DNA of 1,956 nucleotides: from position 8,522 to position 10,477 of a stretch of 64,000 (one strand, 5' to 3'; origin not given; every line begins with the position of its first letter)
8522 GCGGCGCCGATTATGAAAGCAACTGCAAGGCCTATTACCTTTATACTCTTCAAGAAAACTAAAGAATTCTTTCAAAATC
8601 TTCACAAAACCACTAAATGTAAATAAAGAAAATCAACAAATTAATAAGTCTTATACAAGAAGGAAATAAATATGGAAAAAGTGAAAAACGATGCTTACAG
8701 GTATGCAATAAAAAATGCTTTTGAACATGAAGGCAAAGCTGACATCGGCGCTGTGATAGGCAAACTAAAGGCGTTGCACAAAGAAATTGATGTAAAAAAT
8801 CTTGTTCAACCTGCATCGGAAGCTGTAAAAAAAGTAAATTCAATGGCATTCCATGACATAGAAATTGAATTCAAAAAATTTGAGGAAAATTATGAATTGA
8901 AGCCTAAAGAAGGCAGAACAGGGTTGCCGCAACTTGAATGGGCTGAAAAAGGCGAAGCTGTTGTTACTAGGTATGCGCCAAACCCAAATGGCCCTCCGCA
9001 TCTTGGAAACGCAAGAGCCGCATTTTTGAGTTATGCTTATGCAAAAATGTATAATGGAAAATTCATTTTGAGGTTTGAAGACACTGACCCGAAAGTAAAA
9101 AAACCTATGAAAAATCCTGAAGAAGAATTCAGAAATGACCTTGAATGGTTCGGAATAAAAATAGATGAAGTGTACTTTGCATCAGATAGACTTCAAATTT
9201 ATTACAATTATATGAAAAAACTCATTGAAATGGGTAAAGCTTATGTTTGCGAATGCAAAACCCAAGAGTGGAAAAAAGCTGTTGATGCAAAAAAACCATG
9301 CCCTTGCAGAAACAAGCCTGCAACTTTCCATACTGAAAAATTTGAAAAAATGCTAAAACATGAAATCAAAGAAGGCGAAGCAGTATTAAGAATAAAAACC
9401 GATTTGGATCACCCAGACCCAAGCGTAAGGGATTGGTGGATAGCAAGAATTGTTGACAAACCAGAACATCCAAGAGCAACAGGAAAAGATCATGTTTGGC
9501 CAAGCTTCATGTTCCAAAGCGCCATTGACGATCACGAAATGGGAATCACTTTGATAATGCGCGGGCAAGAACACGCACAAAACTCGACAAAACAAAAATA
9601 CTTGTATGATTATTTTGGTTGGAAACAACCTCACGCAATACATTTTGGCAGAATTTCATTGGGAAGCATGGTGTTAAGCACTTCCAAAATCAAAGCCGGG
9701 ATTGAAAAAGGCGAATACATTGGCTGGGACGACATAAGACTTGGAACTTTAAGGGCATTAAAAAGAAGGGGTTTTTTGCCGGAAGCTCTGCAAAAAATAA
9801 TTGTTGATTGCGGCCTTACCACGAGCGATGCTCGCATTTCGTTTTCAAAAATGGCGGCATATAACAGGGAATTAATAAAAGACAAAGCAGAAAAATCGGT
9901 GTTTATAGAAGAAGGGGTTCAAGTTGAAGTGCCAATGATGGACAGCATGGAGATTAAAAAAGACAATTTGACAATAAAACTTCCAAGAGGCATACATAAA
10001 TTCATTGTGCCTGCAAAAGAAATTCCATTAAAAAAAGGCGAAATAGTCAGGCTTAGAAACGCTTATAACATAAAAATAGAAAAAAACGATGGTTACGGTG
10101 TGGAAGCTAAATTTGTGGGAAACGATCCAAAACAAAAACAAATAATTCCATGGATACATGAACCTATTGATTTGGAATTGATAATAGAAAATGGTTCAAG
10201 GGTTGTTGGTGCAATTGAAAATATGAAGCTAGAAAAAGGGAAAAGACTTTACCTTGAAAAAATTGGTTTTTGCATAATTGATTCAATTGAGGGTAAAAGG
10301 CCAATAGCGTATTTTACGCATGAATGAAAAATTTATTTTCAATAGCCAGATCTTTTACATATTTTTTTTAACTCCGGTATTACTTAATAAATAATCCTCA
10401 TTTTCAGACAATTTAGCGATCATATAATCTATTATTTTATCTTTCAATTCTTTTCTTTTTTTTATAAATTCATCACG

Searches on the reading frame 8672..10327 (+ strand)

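Call 67: search_protein_families(library=pfam, proteins=[window:8672-10327:+], max_evalue=0.000001)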
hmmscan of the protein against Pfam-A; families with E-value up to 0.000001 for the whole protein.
window:8672-10327:+ (551 aa): 1 family
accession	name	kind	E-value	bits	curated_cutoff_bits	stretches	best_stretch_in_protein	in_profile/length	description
PF00749.27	tRNA-synt_1c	-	6.1e-72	242.6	23.4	1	97-403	2-313/314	tRNA synthetases class I (E and Q), catalytic domain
